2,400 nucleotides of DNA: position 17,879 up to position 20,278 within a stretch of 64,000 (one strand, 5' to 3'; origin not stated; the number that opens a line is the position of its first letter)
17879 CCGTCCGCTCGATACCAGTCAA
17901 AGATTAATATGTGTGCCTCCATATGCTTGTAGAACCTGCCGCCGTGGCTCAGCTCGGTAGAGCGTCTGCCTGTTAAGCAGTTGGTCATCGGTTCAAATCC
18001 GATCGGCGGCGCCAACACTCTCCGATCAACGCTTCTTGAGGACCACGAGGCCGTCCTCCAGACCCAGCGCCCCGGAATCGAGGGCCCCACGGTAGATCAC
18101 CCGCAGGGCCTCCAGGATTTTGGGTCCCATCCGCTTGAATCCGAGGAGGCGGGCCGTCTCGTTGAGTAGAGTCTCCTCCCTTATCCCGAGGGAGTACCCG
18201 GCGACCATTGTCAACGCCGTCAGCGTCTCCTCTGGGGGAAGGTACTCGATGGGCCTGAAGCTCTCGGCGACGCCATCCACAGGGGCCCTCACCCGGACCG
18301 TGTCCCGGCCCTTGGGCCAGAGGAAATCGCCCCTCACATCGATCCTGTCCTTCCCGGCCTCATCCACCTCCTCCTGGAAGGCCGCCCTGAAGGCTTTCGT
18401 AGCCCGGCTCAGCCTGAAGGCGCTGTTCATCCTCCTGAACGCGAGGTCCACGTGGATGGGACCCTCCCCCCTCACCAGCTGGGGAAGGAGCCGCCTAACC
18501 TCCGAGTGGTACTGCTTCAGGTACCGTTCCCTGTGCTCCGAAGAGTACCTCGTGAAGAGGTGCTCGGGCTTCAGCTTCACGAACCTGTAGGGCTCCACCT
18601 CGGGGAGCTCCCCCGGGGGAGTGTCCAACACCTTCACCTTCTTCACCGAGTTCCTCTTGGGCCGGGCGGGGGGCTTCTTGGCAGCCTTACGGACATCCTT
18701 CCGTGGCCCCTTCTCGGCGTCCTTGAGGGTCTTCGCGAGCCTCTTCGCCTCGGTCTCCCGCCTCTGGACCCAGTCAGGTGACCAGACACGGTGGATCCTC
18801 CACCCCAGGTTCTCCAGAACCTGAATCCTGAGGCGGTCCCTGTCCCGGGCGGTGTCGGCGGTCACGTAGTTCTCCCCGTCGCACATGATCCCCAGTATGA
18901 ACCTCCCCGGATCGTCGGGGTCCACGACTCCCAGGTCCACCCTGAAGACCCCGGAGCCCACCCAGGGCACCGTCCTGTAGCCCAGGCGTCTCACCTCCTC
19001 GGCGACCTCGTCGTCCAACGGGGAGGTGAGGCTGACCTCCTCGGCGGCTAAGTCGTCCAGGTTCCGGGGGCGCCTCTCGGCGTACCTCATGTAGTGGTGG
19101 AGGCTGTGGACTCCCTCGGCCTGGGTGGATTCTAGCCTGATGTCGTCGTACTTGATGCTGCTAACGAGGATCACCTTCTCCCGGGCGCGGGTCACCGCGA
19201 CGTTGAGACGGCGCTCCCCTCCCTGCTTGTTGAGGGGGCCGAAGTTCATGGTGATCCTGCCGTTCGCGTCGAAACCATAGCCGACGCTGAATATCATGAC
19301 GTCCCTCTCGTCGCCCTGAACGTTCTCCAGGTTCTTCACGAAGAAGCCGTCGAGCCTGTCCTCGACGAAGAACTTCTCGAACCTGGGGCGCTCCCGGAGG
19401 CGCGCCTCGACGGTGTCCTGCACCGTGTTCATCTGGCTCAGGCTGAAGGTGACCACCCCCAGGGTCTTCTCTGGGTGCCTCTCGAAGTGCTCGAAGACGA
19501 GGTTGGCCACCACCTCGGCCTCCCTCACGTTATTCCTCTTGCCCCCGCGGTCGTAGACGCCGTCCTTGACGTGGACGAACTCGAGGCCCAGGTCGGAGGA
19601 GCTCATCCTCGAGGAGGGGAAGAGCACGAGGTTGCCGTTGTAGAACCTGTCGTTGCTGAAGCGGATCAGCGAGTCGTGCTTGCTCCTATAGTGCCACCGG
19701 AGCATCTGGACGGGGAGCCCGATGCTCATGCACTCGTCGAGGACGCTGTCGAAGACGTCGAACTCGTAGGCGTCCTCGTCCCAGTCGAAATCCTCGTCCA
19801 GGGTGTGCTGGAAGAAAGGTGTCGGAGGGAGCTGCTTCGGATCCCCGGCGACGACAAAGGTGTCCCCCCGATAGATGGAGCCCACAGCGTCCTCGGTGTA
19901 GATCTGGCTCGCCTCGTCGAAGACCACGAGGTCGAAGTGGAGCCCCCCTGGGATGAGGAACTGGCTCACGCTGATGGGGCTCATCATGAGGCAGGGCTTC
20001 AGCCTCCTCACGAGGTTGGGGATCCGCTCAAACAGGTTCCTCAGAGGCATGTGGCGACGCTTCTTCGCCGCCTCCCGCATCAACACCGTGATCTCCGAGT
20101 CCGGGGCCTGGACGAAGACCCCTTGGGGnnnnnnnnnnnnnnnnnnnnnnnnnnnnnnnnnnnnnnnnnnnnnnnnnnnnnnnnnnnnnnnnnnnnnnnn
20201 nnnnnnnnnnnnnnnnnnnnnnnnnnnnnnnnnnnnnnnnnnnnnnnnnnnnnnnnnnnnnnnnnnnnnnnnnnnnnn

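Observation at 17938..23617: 1.85k-aa single-gene helicase-nuclease (DUF4011 / Upf1-like SF1 helicase / REase fold / DUF3320) abutting tRNA-Asn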

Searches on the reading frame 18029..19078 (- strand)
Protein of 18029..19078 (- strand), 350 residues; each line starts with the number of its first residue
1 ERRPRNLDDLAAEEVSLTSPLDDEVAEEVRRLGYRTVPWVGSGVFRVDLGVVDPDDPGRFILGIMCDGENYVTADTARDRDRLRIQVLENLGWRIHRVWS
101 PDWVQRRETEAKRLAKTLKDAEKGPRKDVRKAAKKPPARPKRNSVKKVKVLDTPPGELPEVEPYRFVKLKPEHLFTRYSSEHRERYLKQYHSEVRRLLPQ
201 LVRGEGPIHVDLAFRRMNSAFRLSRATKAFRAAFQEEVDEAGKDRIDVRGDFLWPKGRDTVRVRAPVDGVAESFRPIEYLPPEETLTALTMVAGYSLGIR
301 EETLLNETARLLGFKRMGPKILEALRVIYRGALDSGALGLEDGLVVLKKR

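Call 71: predict_structure(alignment_id=A1)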
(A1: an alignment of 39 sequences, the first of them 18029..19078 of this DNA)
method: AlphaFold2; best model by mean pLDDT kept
length: 350 residues; sequences in the alignment: 39
mean_pLDDT: 84.8   pTM: 0.56
mean pLDDT of the five models: 84.8, 83.5, 83.3, 83.2, 83.2
residues with pLDDT >= 90: 203; 70-90: 88; 50-70: 32; < 50: 27
segments of 3 or more residues with pLDDT < 50: 1-6, 11-14, 127-140
pLDDT, mean of each block of 10 residues (from residue 1): 42 57 90 90 82 87 80 60 81 86 86 91 61 42 57 78 94 88 93 98 97 96 91 98 97 95 94 95 97 92 96 95 98 96 86
secondary structure, 60 per line:
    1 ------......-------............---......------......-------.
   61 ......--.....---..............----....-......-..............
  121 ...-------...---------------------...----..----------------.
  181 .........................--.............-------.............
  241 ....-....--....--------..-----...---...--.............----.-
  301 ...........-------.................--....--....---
elements in order: H7-12 H20-31 E35-40 E47-52 E60-66 H69-73 H77-90 E95-98 H100-105 H107-123 H180-205 H210-220 H228-244 E246-249 E252-255 H282-294 H301-311 H319-335 E338-341 E344-347

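Call 75: fold_search(model_id=the predicted structure, library=pdb)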
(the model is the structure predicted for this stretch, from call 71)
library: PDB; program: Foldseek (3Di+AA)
matches with E <= 10: 548; with E <= 0.001: 0
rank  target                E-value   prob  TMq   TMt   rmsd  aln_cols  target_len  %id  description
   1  9rw3_D                2.7e-03  0.92  0.15  0.12  13.8       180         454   10  Egalitarian-BicD in complex with hSL1 of the hairy localization element (Structure A) (released 2026-03-25)
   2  9zd6_A                4.9e-03  0.87  0.16  0.15  13.4       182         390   17  Bacterial interstrand DNA crosslink glycosylase AlkX/YcaQ bound to DNA (released 2026-01-14)
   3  9i05_Xi               5.5e-03  1.00  0.22  0.18   4.2       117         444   25  Cryo-EM structure of the large subunit of the mitochondrial ribosome from Toxoplasma gondii (released 2025-06-11)
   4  9g6k_LJ               8.3e-03  1.00  0.23  0.19   4.5       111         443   26  LSU structure derived from the LSU sample of the mitoribosome from T. gondii. (released 2024-12-11)
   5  9rvy_D                8.8e-03  0.85  0.15  0.12  13.9       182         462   10  Egalitarian-BicD in complex with K10 TLS RNA (Structure A) (released 2026-03-25)
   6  9rw7_D                1.1e-02  0.77  0.15  0.12  13.5       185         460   12  Egalitarian-BicD in complex with bcdSLV of bicoid mRNA (Structure A) (released 2026-03-25)
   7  9rwb_D                1.3e-02  0.77  0.15  0.12  13.9       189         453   16  Egalitarian-BicD in complex with hSL1 and hSL2 of the hairy localization element (released 2026-03-25)
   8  3hrl                  1.7e-02  1.00  0.22  0.71   3.9       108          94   23  Crystal structure of a putative endonuclease-like protein (ngo0050) from neisseria gonorrhoeae (released 2009-06-30)
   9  1wsu_B                2.3e-02  0.82  0.17  0.35   9.1       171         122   13  C-terminal domain of elongation factor selB complexed with SECIS RNA (released 2005-01-25)
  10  1wsu_D                2.9e-02  0.80  0.17  0.35   9.0       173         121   13  C-terminal domain of elongation factor selB complexed with SECIS RNA (released 2005-01-25)
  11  2uwm_B                3.0e-02  0.77  0.17  0.24   9.3       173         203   12  C-TERMINAL DOMAIN(WH2-WH4) OF ELONGATION FACTOR SELB IN COMPLEX WITH SECIS RNA (released 2007-05-08)
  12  7dg2_A                3.2e-02  0.57  0.15  0.22  13.4       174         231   11  Nse1-Nse3-Nse4 complex (released 2021-05-26)
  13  1wsu_A                3.4e-02  0.80  0.17  0.36   9.2       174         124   13  C-terminal domain of elongation factor selB complexed with SECIS RNA (released 2005-01-25)
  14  9rw6_D                3.6e-02  0.54  0.14  0.11  14.6       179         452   11  Egalitarian-BicD in complex with ILS of I-factor mRNA (Structure A) (released 2026-03-25)
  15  9rwb_C                4.3e-02  0.51  0.15  0.30  13.1       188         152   13  Egalitarian-BicD in complex with hSL1 and hSL2 of the hairy localization element (released 2026-03-25)
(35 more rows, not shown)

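Call 80: find_related_loci(query=A1, collection=viral_contigs, flank=8000)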
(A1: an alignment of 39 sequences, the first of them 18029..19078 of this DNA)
Query A1 (350 aa) in viral_contigs; peptide patterns used: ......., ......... (x = any residue, [..] = any of these).
132 stretches matched a pattern; 6 encode a relative of the query (tblastn E <= 1e-3); 6 distinct loci.
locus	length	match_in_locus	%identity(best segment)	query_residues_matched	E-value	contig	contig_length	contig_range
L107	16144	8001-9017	27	19-317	9e-31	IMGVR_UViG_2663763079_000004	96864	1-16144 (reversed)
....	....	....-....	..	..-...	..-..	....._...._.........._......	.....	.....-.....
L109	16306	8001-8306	44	19-120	2e-27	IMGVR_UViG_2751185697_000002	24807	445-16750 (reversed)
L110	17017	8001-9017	27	19-317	9e-31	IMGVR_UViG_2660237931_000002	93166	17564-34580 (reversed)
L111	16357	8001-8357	43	1-118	2e-23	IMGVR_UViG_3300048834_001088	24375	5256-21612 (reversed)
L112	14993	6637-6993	43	1-118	3e-23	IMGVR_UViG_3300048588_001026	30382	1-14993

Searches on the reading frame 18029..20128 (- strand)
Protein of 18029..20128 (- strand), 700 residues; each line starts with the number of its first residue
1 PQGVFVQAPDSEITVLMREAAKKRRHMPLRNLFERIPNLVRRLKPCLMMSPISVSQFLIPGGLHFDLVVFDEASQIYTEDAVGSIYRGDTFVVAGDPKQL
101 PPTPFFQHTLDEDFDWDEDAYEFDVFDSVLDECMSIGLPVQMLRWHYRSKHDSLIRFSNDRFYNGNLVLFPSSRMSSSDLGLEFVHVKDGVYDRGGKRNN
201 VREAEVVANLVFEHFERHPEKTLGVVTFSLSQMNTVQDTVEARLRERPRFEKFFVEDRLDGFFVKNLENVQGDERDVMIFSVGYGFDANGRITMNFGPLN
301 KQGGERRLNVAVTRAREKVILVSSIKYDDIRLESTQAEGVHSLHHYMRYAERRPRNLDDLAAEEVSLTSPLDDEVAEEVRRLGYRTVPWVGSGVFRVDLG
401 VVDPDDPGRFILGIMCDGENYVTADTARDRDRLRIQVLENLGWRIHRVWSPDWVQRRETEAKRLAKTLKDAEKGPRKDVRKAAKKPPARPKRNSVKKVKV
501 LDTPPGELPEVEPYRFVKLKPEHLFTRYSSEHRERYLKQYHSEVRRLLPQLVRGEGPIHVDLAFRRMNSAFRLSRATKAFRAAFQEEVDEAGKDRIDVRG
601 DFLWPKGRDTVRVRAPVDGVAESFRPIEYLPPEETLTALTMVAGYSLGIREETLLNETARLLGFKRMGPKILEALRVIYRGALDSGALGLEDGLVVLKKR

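Call 76: search_protein_representatives(protein=window:18029-20128:-)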
Query: 700 residues. Proteins with E-value up to 0.001 (for the whole library): 18960; up to 1e-10: 13293; up to 1e-30: 8147. The best 150 are listed.
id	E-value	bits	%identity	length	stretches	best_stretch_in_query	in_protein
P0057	7.6e-297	1002.8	76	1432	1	1-585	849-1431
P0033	3.8e-296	1000.5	66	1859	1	1-695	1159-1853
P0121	3.9e-288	974.0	61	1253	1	1-699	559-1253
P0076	1.9e-230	783.4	56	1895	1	6-692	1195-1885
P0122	1.1e-222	757.7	52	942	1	1-695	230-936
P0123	1.9e-221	753.6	53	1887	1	1-668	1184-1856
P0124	3.0e-212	723.2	56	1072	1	1-609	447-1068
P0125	2.5e-211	720.2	54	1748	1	10-688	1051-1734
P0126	6.4e-210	715.6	51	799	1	8-698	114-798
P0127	8.9e-208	708.5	52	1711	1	3-681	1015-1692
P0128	1.2e-206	704.8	53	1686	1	8-699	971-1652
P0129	2.7e-205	700.3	50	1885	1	6-676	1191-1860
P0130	3.5e-205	699.9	52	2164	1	1-675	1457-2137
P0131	5.3e-205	699.3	49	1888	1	8-688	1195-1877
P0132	1.2e-201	688.2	50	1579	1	6-687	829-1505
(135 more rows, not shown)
